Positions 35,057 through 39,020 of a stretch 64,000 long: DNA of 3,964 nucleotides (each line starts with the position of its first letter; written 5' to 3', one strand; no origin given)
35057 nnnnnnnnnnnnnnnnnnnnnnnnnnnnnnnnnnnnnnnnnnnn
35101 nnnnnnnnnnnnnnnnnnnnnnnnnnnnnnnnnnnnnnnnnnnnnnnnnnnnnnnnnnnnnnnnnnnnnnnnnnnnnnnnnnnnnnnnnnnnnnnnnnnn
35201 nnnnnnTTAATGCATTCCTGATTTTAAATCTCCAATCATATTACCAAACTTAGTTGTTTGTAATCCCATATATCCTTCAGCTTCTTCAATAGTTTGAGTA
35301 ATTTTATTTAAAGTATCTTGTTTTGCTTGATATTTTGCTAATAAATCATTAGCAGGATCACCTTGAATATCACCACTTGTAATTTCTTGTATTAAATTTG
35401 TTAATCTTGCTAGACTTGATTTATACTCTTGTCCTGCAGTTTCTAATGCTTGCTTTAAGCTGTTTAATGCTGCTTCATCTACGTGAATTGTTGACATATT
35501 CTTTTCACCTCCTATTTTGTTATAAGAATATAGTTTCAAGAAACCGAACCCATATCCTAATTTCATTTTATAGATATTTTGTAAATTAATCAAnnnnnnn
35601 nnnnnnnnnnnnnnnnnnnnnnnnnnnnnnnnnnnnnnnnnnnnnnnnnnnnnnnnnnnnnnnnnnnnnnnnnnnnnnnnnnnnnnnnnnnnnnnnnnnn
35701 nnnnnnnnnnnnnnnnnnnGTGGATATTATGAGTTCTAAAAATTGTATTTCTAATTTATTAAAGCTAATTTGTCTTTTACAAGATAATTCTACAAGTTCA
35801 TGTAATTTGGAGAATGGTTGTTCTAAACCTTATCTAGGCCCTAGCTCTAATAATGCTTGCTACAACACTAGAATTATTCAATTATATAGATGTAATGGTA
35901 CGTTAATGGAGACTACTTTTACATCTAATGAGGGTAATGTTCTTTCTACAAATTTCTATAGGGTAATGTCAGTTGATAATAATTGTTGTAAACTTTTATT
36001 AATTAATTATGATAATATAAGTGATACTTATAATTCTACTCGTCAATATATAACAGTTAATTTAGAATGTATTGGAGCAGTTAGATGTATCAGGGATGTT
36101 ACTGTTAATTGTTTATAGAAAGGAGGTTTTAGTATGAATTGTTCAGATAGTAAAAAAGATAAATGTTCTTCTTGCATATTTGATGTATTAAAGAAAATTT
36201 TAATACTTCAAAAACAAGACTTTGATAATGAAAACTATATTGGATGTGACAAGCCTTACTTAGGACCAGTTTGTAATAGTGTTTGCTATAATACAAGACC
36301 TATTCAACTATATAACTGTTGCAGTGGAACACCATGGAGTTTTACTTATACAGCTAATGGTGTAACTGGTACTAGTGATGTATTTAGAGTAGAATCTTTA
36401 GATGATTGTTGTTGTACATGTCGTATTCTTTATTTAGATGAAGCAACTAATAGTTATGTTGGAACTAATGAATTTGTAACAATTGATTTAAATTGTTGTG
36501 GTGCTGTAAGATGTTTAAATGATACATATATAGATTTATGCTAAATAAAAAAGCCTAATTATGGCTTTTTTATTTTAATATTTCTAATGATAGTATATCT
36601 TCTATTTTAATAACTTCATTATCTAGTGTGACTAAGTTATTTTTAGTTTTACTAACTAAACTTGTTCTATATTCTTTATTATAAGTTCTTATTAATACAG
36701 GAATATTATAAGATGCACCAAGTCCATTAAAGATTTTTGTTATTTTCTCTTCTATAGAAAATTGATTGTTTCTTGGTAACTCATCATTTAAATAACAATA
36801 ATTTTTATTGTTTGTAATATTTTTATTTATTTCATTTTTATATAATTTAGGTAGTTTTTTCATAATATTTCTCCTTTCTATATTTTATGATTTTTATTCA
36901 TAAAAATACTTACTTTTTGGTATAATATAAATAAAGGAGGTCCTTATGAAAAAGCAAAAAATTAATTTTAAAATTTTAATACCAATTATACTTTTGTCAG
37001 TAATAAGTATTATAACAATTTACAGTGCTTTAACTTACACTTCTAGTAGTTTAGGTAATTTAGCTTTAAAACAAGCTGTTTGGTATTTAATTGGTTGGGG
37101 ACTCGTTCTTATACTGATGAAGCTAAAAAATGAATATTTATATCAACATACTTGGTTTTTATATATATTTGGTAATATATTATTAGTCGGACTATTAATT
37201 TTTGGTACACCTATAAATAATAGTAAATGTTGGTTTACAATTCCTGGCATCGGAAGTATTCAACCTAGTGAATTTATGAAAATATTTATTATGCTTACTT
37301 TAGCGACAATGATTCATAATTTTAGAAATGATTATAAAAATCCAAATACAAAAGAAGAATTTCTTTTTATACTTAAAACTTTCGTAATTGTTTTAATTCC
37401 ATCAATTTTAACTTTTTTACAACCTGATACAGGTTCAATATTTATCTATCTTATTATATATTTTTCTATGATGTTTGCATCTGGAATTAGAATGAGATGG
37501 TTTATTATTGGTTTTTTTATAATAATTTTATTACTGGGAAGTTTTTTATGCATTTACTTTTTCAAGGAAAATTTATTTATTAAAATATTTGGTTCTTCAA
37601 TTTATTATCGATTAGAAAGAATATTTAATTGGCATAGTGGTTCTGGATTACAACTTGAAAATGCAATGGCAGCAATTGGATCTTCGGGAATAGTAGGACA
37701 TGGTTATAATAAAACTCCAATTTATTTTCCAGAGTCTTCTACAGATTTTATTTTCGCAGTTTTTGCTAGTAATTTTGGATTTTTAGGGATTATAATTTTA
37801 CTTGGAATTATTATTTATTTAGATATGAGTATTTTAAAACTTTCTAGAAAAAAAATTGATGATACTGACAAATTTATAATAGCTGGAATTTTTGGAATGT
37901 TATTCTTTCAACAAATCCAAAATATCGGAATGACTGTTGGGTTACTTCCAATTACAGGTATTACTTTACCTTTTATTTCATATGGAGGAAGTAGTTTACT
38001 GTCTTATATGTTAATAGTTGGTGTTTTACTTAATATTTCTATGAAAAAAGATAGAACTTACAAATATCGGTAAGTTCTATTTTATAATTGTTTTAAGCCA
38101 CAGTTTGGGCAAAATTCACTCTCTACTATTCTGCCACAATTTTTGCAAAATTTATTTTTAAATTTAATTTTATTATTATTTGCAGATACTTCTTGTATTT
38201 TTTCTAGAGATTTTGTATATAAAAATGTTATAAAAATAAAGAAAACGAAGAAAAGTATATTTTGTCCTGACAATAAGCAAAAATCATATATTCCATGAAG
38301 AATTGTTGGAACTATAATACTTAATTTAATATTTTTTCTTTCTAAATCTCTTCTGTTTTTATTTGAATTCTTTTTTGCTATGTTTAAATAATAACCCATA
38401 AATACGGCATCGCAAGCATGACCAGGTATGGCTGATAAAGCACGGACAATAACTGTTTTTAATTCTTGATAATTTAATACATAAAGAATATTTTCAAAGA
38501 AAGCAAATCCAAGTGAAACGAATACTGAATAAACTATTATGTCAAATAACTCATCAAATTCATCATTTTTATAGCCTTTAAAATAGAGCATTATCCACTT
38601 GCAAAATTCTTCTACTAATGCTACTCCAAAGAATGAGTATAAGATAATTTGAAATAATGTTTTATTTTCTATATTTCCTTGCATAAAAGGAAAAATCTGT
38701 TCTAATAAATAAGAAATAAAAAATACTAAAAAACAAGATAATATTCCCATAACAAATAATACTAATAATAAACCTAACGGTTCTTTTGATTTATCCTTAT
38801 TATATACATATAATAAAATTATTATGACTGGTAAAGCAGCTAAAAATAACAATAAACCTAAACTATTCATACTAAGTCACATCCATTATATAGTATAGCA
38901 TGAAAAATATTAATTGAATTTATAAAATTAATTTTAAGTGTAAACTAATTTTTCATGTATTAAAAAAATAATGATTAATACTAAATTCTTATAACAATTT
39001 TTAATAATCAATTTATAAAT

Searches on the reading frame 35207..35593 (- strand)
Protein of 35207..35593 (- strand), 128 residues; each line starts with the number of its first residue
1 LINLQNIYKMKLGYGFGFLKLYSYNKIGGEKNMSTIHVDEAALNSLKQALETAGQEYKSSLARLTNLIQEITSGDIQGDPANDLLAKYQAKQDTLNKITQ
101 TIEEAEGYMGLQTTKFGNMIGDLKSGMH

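Call 5: search_protein_families(library=pfam, proteins=[window:35207-35593:-], max_evalue=0.01)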
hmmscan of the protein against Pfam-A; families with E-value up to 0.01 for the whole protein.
window:35207-35593:- (128 aa): 1 family
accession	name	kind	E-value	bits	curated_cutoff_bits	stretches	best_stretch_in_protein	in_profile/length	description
PF24430.1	DUF7553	-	0.0032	18.4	27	1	40-101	7-63/85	Family of unknown function (DUF7553)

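Call 6: search_protein_families(library=ncbifam, proteins=[window:35207-35593:-], max_evalue=1)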
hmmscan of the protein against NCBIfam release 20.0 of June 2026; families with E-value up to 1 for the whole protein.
window:35207-35593:- (128 aa): 3 families
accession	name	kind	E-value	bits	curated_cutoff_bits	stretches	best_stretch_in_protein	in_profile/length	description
TIGR03930.1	WXG100_ESAT6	subfamily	0.0032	17.6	44.85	1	36-107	2-72/90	WXG100 family type VII secretion target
NF046044.1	PnpS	equivalog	0.037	13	400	1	35-121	28-114/390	two-component system histidine kinase PnpS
NF010366.0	PRK13795.1-1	equivalog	0.15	10.2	745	1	20-106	98-184/667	hypothetical protein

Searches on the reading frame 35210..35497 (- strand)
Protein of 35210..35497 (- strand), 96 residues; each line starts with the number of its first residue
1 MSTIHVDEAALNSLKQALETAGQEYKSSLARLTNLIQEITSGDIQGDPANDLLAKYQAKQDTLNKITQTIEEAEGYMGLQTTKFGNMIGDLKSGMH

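Call 46: search_solved_structures(query=A4, max_evalue=10)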
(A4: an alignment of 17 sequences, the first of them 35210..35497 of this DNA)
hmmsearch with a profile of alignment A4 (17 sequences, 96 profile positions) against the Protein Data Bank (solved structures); distinct sequences matched with E-value up to 10: 55.
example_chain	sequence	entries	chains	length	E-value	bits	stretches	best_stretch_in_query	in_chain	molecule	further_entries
8qat_A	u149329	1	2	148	0.0029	21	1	8-82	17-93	Protein Hook homolog 3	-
9ugr_A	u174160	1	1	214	0.01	19.3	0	52-93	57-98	Syn-F4-Link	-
9jih_A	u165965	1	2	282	0.012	19.1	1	13-55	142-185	Arf-GAP with SH3 domain, ANK repeat and PH domain-containing protein 3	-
7zr2_A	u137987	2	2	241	0.02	18.4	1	8-94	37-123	Spike protein S2',Chimeric protein mimic of SARS-CoV-2 Spike HR1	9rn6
2vrz_A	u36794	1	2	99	0.041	17.4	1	8-93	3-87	VIRULENCE FACTOR ESXA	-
2vs0_A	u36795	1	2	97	0.069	16.6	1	14-93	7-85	VIRULENCE FACTOR ESXA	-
8gmh_C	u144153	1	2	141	0.077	16.5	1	3-94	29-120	LapA4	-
2jua_A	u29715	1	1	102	0.087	16.3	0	55-96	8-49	de novo protein S836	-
5zuv_A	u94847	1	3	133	0.099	16.1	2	8-80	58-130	Spike glycoprotein,Spike glycoprotein,inhibitor EK1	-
3zbh_A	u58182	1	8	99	0.099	16.1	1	4-95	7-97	ESXA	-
5xau_B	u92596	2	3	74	0.13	15.8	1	49-93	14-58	Laminin subunit beta-1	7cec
5zhy_A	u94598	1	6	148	0.13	15.7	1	59-94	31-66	Spike glycoprotein, Spike glycoprotein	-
3vjf_A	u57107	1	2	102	0.14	15.6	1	9-92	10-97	WA20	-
8bd7_M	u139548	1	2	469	0.18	15.3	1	18-92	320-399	Intraflagellar transport protein 57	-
5mc9_B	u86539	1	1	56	0.22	15.1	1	58-93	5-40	Laminin subunit beta-1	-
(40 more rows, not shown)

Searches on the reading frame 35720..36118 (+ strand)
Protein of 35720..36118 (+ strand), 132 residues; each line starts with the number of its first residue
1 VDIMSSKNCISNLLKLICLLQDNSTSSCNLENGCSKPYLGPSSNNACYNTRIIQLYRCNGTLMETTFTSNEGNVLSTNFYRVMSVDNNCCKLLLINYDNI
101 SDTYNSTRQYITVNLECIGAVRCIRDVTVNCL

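Call 5: search_protein_families(library=pfam, proteins=[window:35720-36118:+], max_evalue=0.01)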
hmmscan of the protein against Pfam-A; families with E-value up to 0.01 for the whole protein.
window:35720-36118:+ (132 aa): 1 family
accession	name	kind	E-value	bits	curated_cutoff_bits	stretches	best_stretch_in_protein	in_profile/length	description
PF10612.14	Spore-coat_CotZ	-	1.1e-12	48.8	24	1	5-116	8-149/159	Spore coat protein Z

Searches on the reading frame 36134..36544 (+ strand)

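Call 5: search_protein_families(library=pfam, proteins=[window:36134-36544:+], max_evalue=0.01)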
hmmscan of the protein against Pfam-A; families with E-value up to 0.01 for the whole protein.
window:36134-36544:+ (136 aa): 1 family
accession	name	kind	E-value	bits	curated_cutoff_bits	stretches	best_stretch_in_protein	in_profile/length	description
PF10612.14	Spore-coat_CotZ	-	1.5e-11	45.2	24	1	1-105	1-110/159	Spore coat protein Z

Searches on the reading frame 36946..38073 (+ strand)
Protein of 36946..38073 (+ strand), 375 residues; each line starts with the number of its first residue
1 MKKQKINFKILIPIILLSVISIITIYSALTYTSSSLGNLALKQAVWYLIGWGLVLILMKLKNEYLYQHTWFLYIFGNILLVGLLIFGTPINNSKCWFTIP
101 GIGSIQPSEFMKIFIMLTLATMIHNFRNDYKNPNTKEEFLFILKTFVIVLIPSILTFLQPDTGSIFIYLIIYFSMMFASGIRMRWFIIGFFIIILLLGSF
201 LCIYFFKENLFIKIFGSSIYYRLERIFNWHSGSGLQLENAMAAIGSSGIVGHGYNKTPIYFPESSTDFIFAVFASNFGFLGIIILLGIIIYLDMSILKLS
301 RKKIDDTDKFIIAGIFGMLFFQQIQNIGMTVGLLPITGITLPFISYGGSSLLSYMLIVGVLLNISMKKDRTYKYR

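Call 5: search_protein_families(library=pfam, proteins=[window:36946-38073:+], max_evalue=0.01)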
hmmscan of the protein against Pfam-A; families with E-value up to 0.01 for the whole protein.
window:36946-38073:+ (375 aa): 1 family
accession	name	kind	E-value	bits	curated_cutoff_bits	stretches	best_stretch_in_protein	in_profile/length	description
PF01098.24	FTSW_RODA_SPOVE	-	1.4e-70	238.5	26.4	1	13-368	7-354/356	Cell cycle protein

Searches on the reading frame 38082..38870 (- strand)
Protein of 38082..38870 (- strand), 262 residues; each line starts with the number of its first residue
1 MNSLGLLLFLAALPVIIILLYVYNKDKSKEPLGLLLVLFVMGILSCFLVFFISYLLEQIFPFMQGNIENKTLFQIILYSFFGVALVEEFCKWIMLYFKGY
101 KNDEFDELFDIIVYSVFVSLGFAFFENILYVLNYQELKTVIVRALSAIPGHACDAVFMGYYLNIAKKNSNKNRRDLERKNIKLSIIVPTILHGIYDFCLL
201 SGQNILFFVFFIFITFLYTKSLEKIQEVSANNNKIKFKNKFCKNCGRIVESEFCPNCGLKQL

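Call 5: search_protein_families(library=pfam, proteins=[window:38082-38870:-], max_evalue=0.01)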
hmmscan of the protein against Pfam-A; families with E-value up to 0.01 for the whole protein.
window:38082-38870:- (262 aa): 6 families
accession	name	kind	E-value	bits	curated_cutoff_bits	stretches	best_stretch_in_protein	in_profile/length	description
PF13367.11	PrsW-protease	-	8.6e-37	127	23.5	1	30-214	1-192/196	PrsW family intramembrane metalloprotease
PF12773.13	DZR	-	0.00062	20.3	27.3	1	234-258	7-31/45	Double zinc ribbon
PF13248.11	Zn_ribbon_3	-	0.00064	19.6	27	0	251-260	16-25/26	zinc-ribbon domain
PF13240.11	Zn_Ribbon_1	-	0.0021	18.2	25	0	251-258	13-20/23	zinc-ribbon domain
PF17032.10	Zn_ribbon_15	-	0.0053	18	28.9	0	211-258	23-73/73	zinc-ribbon family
PF06906.16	DUF1272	-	0.0076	16.8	25.3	0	236-258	26-48/57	Protein of unknown function (DUF1272)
